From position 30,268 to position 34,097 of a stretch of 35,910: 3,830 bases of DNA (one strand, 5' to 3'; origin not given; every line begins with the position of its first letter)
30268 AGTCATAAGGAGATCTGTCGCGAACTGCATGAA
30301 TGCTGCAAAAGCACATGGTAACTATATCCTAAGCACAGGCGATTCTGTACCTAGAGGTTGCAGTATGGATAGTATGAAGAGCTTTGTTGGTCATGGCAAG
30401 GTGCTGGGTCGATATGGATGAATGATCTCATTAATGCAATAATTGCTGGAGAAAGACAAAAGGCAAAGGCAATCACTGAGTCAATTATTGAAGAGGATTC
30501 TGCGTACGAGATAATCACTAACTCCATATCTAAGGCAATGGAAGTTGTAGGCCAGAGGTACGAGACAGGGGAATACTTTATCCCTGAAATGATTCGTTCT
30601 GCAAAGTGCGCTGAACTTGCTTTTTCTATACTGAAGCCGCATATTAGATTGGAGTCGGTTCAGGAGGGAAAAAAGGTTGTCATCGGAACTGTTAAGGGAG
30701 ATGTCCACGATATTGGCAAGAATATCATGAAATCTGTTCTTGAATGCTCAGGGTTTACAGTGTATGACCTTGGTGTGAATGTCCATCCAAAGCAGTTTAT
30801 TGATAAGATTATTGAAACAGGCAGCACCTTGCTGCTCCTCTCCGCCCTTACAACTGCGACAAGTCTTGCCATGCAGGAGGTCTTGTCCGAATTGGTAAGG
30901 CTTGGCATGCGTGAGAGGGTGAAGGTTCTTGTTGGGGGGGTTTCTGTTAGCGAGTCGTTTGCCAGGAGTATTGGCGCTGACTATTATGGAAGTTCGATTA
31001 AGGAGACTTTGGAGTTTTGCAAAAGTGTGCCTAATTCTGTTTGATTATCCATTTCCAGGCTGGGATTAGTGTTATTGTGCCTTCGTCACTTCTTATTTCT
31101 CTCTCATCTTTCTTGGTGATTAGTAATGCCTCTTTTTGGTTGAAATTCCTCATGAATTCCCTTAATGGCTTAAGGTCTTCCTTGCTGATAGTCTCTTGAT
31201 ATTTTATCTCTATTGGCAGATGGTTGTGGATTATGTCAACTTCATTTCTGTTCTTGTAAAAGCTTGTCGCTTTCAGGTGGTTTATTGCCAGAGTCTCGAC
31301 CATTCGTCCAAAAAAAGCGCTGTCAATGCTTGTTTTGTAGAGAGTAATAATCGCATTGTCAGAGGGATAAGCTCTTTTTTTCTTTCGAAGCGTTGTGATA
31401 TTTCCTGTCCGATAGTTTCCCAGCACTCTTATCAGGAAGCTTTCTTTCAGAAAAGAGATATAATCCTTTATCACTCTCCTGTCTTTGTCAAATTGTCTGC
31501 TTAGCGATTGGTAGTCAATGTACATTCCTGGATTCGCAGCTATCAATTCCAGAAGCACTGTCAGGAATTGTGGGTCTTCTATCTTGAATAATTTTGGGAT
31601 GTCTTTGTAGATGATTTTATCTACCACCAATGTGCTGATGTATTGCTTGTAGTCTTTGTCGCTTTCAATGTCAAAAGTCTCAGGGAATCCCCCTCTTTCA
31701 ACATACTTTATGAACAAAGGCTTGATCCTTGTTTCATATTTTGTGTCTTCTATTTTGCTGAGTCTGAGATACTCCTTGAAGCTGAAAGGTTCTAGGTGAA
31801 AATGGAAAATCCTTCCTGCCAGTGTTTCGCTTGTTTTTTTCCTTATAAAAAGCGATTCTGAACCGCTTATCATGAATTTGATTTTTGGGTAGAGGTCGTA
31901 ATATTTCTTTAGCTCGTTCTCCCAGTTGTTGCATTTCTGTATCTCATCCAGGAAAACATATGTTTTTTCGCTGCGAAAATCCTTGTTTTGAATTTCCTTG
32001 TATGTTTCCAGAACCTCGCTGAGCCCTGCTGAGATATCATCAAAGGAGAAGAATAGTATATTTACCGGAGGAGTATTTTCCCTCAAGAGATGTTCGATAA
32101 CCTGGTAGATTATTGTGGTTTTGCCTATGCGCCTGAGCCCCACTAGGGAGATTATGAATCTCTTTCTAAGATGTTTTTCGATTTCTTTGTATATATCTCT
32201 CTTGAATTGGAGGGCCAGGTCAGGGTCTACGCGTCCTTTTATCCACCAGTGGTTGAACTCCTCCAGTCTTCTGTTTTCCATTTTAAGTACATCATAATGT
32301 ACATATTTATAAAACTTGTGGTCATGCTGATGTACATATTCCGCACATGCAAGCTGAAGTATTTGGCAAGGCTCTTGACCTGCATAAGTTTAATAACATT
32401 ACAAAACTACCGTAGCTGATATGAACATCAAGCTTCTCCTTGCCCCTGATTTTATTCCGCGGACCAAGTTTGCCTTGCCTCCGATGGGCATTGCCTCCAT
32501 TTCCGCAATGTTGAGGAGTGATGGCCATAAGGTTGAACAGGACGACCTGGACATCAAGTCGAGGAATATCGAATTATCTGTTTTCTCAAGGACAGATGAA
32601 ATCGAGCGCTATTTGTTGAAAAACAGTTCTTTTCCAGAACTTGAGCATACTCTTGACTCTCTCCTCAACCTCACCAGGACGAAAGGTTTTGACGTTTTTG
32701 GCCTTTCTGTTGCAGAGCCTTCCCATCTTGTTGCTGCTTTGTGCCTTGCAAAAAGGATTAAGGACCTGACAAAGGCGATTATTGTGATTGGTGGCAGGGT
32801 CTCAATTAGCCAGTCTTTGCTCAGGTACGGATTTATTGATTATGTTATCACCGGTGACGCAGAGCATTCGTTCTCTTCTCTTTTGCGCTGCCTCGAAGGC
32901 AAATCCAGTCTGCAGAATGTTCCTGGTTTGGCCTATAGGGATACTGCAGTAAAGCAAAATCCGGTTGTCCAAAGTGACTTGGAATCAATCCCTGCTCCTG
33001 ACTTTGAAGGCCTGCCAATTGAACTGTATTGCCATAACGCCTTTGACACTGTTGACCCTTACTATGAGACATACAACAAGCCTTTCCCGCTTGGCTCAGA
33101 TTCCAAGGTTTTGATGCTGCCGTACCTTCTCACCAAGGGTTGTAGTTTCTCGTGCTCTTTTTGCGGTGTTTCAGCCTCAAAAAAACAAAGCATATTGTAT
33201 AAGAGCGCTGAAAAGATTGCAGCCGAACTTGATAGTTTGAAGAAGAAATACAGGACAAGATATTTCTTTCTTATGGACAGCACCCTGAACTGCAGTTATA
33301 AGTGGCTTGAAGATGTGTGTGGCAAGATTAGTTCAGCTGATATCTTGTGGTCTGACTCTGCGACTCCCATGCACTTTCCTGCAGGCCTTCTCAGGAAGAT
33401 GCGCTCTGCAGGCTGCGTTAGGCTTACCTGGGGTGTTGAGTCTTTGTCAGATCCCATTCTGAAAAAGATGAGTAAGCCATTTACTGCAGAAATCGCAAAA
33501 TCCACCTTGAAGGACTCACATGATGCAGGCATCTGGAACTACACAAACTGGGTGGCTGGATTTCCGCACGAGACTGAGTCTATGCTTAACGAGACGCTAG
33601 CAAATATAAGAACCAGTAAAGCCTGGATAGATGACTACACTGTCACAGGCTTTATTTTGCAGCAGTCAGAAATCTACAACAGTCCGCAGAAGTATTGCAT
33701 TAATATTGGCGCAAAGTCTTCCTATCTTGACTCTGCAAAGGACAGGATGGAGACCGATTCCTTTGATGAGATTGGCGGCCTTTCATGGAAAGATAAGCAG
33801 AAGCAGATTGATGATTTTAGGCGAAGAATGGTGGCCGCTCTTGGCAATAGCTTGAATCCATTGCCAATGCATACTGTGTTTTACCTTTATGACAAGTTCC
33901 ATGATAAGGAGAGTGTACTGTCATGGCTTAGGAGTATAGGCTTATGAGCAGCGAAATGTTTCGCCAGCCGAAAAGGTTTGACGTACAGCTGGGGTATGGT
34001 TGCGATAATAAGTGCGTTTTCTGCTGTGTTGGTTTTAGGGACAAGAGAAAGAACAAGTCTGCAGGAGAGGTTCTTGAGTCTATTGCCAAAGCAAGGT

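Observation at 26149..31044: Orphan corrinoid methyl-transfer trio embedded among class B-like rSAM genes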

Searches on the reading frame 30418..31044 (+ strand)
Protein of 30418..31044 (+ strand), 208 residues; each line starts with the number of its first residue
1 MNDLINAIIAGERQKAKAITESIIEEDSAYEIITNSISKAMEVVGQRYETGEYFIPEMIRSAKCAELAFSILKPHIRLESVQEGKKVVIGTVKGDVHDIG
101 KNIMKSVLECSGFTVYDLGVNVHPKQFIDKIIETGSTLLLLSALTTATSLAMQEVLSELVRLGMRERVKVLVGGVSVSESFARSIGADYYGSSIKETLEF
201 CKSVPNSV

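Call 3: search_protein_families(library=pfam, proteins=[window:30418-31044:+], max_evalue=0.01)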
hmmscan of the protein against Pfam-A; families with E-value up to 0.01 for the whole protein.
window:30418-31044:+ (208 aa): 2 families
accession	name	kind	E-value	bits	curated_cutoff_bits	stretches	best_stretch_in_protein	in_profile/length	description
PF02310.24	B12-binding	-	3.1e-21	75.9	32.1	1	86-191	2-113/121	B12 binding domain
PF02607.22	B12-binding_2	-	2.6e-17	63.2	23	1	2-73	3-74/74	B12 binding domain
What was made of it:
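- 30418..31044 (+): His-on corrinoid protein (cap plus Rossmann B12 domain, DVHDIG at aa 95-100). Its start overlaps the URO-D stop (ATGA). PF02607 plus PF02310 (call 3).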

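Call 4: search_protein_families(library=ncbifam, proteins=[window:30418-31044:+], max_evalue=0.01)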
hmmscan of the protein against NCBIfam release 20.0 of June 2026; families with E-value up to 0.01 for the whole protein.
window:30418-31044:+ (208 aa): 15 families
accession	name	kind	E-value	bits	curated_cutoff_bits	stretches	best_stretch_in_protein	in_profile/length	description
NF047996.1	corrin_MtgC_2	exception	2e-45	154.9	370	1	4-203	8-208/212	glycine betaine-specific corrinoid protein MtgC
TIGR02370.1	pyl_corrinoid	subfamily_domain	2.7e-44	150.9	215.3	1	4-195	2-195/197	methyltransferase cognate corrinoid protein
NF041607.1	dimeth_corrin_MtbC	equivalog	1.5e-42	145.4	350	1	4-199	1-197/203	dimethylamine corrinoid protein MtbC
NF047995.1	corrinoid_MtgC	exception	1.2e-41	142.6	310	1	2-203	6-211/215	glycine betaine-specific corrinoid protein MtgC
TIGR02082.1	metH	equivalog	9.4e-36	122.9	1010.85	1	4-192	650-839/1182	methionine synthase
NF007024.0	PRK09490.1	equivalog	2.5e-31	108.3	1497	1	14-181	675-846/1234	methionine synthase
NF040655.1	MtaC_Meth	equivalog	2.5e-24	85.7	420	1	3-196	38-229/253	methanol--corrinoid protein MtaC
NF040669.1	MtaC2_Meth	equivalog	7.6e-24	84.5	450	1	4-204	46-245/267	methanol--corrinoid protein MtaC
NF002612.0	PRK02261.1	equivalog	1.4e-15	57.1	110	1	84-176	3-94/148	methylaspartate mutase subunit S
TIGR01501.1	MthylAspMutase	equivalog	7.5e-11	41.9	135.8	1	85-175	2-91/134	methylaspartate mutase subunit S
NF040743.1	ornith_mutase_E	equivalog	4.7e-09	34.8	800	1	77-189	588-707/730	D-ornithine 4,5-aminomutase subunit OraE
NF052513.1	TransRegCarH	equivalog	1.2e-07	31.4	400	1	3-190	86-264/274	HTH-type transcriptional repressor CarH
NF006944.0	PRK09426.1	equivalog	1.7e-07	29.6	876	1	35-180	538-684/721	methylmalonyl-CoA mutase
TIGR00640.1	acid_CoA_mut_C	subfamily_domain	1.1e-06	28.7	57.45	1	86-180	4-97/132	methylmalonyl-CoA mutase C-terminal domain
NF052385.1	Lys_5_6_beta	equivalog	1.5e-06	28.1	280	1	111-189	137-218/241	lysine 5,6-aminomutase subunit beta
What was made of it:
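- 30418..31044 (+): MtgC/MtbC-like but below cutoffs (call 4).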

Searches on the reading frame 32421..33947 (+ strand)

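Call 3: search_protein_families(library=pfam, proteins=[window:32421-33947:+], max_evalue=0.01)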
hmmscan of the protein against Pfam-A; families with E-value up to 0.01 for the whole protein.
window:32421-33947:+ (508 aa): 2 families
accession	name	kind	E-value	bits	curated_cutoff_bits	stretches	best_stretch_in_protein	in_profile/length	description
PF04055.27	Radical_SAM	-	2.1e-16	61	29.5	1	236-393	2-163/166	Radical SAM superfamily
PF02310.24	B12-binding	-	4.6e-10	39.8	32.1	1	16-154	9-120/121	B12 binding domain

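Call 4: search_protein_families(library=ncbifam, proteins=[window:32421-33947:+], max_evalue=0.01)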
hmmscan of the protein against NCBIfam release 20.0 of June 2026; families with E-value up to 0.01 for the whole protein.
window:32421-33947:+ (508 aa): 24 families
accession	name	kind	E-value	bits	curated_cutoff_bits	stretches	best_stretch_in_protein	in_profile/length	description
TIGR03975.1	rSAM_ocin_1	subfamily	4e-30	104.9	281.85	1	91-397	130-428/606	RiPP maturation radical SAM C-methyltransferase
NF050148.1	rSAM_ApyD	equivalog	9.9e-29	100.2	750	2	238-396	205-363/645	RiPP biosynthesis radical SAM protein ApyD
TIGR04072.2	rSAM_ladder_B12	equivalog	6.8e-23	81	360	2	239-400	187-350/443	lipid biosynthesis B12-binding/radical SAM protein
TIGR03471.1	HpnJ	equivalog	2.8e-21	76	577.6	1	74-394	55-360/472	hopanoid biosynthesis associated radical SAM protein HpnJ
TIGR04479.1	bcpD_PhpK_rSAM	subfamily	6.8e-19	67.6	600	1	238-427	247-436/504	PhpK family radical SAM P-methyltransferase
TIGR04190.1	B12_SAM_Ta0216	equivalog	7e-19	67.8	500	1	92-389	82-384/554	TIGR04190 family B12-binding domain/radical SAM domain protein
TIGR02026.1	BchE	equivalog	1.8e-18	66.7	481.35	1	88-396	62-362/497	magnesium-protoporphyrin IX monomethyl ester anaerobic oxidative cyclase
TIGR04013.1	B12_SAM_MJ_1487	hypoth_equivalog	2.7e-18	66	251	3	91-188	45-139/382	TIGR04013 family B12-binding domain/radical SAM domain-containing protein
NF038361.1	rSAM_Sden_1168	equivalog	2.7e-17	62.5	575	1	16-398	80-450/560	Sden_1168 family B12-binding radical SAM P-methyltransferase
TIGR04014.1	B12_SAM_MJ_0865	equivalog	1.3e-13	50.5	360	2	335-408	272-343/434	methyl-coenzyme M reductase glutamine C-methyltransferase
TIGR04385.1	B12_rSAM_cofa1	equivalog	6.7e-13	48.6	450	1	133-394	117-359/438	B12 lower ligand biosynthesis radical SAM protein BzaD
NF040546.1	rSAM_CUAEP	equivalog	9.7e-10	37.7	500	1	322-399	264-341/468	CUAEP/CCAEP-tail radical SAM (seleno)protein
TIGR04367.1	HpnR_B12_rSAM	equivalog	1.7e-09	36.8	650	1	92-193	63-169/490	hopanoid C-3 methylase HpnR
TIGR04295.1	B12_rSAM_oligo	hypoth_equivalog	2.1e-08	33.3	400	1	110-348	94-310/422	TIGR04295 family B12-binding domain-containing radical SAM protein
TIGR00089.1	TIGR00089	subfamily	2.9e-08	32.9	251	1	238-398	146-317/429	MiaB/RimO family radical SAM methylthiotransferase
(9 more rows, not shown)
